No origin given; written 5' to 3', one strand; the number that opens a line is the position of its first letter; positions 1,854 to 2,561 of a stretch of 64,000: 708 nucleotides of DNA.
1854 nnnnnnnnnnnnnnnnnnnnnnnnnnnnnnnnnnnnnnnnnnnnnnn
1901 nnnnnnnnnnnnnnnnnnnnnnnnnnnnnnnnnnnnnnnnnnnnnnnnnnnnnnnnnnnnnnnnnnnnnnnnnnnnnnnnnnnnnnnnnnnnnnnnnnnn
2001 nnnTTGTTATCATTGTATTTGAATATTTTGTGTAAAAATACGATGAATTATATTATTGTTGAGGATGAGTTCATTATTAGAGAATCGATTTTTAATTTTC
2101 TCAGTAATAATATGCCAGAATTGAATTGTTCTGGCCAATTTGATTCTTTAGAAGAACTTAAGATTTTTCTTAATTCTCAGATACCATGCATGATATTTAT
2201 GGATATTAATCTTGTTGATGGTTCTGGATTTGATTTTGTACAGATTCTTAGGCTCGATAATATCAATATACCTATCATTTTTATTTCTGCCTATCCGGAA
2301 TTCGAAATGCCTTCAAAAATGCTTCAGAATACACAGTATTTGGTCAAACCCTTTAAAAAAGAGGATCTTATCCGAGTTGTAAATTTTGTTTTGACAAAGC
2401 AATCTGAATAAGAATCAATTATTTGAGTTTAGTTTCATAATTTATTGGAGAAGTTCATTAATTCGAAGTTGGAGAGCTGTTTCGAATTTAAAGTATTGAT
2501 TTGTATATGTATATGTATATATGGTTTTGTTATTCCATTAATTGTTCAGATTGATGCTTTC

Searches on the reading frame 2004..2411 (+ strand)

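Call 56: search_protein_families(library=pfam, proteins=[window:2004-2411:+], max_evalue=0.00001)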
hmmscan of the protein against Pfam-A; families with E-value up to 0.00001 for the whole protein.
window:2004-2411:+ (135 aa): 1 family
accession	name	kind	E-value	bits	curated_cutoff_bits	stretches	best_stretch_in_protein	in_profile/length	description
PF00072.30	Response_reg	-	1.2e-13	51.6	30.2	1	17-126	2-110/111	Response regulator receiver domain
